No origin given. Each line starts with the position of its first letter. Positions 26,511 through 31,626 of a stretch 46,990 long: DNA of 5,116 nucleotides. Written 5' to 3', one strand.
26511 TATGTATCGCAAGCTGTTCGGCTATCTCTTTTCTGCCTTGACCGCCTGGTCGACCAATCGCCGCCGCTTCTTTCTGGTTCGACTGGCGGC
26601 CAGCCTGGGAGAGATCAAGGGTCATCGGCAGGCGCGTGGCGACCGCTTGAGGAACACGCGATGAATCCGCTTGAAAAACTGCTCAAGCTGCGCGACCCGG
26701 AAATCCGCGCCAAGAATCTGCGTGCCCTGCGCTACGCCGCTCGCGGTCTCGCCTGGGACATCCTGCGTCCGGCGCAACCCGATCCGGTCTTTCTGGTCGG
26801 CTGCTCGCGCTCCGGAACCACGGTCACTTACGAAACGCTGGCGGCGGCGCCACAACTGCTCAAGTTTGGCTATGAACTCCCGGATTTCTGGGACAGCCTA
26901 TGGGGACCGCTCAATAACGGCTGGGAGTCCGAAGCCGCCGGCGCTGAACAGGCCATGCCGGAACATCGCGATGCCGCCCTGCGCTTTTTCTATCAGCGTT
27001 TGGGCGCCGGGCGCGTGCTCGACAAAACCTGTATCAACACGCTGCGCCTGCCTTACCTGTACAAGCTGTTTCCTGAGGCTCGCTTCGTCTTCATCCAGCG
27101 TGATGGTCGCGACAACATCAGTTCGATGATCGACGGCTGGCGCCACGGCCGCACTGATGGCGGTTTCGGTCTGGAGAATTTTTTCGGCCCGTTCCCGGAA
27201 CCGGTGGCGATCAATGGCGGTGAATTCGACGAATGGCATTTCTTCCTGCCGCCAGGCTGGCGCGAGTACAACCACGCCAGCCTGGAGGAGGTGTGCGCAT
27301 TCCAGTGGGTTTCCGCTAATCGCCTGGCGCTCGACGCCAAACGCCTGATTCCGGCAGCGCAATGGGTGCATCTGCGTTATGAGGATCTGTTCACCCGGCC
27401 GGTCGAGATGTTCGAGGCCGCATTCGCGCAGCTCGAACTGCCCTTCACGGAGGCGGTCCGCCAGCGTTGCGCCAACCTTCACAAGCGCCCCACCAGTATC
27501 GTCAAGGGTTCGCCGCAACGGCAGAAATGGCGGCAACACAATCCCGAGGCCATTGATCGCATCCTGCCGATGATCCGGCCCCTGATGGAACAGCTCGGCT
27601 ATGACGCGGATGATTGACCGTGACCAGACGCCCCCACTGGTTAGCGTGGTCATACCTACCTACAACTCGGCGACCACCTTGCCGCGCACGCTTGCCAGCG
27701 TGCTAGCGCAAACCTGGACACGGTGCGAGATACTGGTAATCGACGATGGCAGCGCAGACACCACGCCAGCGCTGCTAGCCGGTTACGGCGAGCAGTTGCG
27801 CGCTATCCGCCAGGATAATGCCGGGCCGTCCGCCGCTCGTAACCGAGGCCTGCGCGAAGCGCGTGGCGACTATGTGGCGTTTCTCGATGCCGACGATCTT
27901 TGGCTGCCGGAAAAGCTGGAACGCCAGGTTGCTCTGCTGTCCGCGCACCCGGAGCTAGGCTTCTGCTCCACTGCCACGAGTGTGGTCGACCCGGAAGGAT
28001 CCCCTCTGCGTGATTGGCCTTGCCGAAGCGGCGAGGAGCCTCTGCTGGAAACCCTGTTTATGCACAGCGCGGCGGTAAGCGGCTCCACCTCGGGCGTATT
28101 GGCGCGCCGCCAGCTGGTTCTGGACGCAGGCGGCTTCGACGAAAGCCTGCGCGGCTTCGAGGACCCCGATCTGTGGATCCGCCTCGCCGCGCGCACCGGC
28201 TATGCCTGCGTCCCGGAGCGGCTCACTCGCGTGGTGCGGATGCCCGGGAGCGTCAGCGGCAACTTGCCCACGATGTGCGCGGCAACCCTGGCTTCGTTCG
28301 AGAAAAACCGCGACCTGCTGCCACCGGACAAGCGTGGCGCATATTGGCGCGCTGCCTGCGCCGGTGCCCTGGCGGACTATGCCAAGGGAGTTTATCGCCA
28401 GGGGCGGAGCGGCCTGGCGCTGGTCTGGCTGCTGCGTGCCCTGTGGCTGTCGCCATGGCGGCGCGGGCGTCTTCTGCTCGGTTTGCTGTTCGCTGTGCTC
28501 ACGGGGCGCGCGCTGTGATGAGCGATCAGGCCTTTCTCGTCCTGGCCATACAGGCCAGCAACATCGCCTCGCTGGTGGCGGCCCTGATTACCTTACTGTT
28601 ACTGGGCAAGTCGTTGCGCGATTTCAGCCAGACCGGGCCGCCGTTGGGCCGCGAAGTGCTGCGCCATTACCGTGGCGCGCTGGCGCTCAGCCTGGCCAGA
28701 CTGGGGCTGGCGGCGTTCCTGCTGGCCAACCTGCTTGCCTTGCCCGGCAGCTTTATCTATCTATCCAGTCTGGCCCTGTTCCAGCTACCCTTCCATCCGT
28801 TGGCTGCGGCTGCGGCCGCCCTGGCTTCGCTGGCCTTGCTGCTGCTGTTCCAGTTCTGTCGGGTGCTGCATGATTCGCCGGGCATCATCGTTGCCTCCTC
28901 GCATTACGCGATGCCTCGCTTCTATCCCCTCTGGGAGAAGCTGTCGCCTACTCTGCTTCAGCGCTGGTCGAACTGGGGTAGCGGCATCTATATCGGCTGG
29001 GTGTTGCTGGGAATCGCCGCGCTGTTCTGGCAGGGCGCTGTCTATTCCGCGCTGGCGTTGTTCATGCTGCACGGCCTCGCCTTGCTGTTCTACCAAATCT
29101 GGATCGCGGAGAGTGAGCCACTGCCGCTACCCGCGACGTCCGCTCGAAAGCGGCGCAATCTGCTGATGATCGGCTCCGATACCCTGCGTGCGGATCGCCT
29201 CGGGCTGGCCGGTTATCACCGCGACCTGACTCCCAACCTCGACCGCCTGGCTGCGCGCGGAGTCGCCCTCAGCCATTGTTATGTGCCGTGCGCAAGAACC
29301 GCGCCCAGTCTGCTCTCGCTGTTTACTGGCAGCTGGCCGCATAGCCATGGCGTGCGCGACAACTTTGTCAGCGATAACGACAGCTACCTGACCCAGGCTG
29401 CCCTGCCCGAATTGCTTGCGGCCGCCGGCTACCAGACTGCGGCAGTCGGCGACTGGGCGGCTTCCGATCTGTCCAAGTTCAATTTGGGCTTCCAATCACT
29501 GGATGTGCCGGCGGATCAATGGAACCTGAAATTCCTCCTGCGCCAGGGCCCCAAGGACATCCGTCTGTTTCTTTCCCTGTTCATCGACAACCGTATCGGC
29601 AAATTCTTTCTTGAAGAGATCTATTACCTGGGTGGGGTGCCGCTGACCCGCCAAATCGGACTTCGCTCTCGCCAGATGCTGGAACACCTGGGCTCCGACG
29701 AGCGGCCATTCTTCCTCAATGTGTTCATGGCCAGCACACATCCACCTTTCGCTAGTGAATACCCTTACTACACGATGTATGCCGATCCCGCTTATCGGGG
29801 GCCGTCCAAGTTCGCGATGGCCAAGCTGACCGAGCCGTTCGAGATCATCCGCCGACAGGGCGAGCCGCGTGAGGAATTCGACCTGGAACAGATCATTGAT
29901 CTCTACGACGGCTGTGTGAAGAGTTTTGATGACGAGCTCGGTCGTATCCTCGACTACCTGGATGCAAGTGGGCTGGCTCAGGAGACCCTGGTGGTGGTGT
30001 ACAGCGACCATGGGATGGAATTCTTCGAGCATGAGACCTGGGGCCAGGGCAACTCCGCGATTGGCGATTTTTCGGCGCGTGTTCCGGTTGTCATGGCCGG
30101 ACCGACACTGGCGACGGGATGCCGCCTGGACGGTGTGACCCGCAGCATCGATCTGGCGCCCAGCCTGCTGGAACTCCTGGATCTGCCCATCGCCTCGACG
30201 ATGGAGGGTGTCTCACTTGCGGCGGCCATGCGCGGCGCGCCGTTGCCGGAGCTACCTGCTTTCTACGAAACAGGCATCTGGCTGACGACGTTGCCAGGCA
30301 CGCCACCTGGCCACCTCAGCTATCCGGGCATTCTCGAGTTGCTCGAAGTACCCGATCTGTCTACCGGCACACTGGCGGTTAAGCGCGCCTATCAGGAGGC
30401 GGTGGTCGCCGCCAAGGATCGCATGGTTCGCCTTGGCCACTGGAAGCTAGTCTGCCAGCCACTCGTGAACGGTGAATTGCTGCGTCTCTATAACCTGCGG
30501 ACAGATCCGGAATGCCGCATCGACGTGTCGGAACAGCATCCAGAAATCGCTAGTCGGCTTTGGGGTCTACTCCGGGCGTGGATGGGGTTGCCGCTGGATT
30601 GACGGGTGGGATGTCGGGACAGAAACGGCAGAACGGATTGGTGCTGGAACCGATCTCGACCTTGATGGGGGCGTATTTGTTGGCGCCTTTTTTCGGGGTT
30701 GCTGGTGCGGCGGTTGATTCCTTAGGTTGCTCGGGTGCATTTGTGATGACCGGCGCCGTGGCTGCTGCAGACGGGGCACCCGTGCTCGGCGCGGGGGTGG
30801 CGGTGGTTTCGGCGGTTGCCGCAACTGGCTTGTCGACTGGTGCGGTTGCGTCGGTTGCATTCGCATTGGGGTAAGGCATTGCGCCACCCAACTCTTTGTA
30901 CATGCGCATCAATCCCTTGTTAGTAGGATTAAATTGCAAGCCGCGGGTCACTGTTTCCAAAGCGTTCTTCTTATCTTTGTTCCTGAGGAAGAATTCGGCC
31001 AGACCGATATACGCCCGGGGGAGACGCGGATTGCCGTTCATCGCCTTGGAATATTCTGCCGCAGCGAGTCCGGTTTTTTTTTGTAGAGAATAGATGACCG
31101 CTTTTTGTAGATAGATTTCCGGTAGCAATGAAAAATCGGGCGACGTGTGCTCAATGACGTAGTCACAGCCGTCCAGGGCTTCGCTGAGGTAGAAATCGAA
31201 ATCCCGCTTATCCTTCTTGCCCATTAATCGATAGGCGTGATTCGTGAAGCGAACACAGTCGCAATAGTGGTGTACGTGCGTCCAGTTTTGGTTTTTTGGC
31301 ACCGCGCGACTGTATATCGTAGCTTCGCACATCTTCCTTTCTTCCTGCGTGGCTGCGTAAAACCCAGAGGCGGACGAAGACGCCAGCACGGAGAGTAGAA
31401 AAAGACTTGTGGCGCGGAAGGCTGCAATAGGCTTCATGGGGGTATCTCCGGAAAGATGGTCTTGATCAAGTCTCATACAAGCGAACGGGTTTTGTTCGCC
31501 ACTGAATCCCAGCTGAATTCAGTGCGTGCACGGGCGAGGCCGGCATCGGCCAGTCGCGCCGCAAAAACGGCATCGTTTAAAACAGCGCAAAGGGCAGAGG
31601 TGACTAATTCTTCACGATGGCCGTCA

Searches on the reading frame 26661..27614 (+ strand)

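Call 13: search_protein_families(library=pfam, proteins=[window:26661-27614:+], max_evalue=0.001)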
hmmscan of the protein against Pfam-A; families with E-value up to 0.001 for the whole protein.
window:26661-27614:+ (318 aa): 2 families
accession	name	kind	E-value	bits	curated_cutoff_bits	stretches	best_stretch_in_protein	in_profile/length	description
PF13469.12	Sulfotransfer_3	-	5.2e-23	82.9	27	2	42-164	1-150/216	Sulfotransferase family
PF00685.33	Sulfotransfer_1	-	0.00086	19.2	22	0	40-269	1-190/255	Sulfotransferase domain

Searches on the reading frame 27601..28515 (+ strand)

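Call 13: search_protein_families(library=pfam, proteins=[window:27601-28515:+], max_evalue=0.001)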
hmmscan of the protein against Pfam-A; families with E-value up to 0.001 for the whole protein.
window:27601-28515:+ (305 aa): 5 families
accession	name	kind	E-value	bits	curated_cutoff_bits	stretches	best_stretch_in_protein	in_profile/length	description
PF00535.33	Glycos_transf_2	-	4.7e-37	128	23.3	1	15-129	1-119/168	Glycosyl transferase family 2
PF10111.15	Glyco_tranf_2_2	-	5.9e-20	72.3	27.3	1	15-201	1-205/276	Glycosyltransferase like family 2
PF13641.12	Glyco_tranf_2_3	-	2e-18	67.7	27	1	11-211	1-211/230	Glycosyltransferase like family 2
PF13632.12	Glyco_trans_2_3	-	1.7e-06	28.4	27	1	91-203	1-113/198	Glycosyl transferase family group 2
PF13704.12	Glyco_tranf_2_4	-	5e-05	24.2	27.5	1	22-104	2-87/98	Glycosyl transferase family 2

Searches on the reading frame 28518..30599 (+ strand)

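Call 13: search_protein_families(library=pfam, proteins=[window:28518-30599:+], max_evalue=0.001)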
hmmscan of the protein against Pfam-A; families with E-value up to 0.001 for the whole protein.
window:28518-30599:+ (694 aa): 3 families
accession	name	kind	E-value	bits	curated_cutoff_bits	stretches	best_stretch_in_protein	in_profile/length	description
PF00884.28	Sulfatase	-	9.9e-44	150.3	25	1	213-555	1-300/301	Sulfatase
PF01663.27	Phosphodiest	-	4.9e-16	59.7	23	2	215-288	1-71/342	Type I phosphodiesterase / nucleotide pyrophosphatase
PF16347.10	SGSH_C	-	0.00035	21.2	29.3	0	518-573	14-70/154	N-sulphoglucosamine sulphohydrolase, C-terminal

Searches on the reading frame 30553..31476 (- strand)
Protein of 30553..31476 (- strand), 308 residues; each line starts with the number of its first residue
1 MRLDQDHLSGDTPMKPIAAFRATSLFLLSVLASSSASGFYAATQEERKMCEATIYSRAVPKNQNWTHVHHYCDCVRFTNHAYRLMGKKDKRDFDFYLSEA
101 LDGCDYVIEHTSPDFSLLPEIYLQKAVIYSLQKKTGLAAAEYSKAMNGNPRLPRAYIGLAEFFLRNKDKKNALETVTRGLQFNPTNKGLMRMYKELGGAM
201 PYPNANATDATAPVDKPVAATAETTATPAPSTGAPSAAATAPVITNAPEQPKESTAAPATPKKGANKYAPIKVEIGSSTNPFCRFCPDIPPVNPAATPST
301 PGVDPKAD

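Call 13: search_protein_families(library=pfam, proteins=[window:30553-31476:-], max_evalue=0.001)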
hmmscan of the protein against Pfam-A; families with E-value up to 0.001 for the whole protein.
window:30553-31476:- (308 aa): 2 families
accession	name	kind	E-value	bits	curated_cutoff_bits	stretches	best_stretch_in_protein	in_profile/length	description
PF00515.34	TPR_1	-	0.00049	20.3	27.8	0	153-186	1-34/34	Tetratricopeptide repeat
PF13181.12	TPR_8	-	0.00067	20.1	25.7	0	120-146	2-28/34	Tetratricopeptide repeat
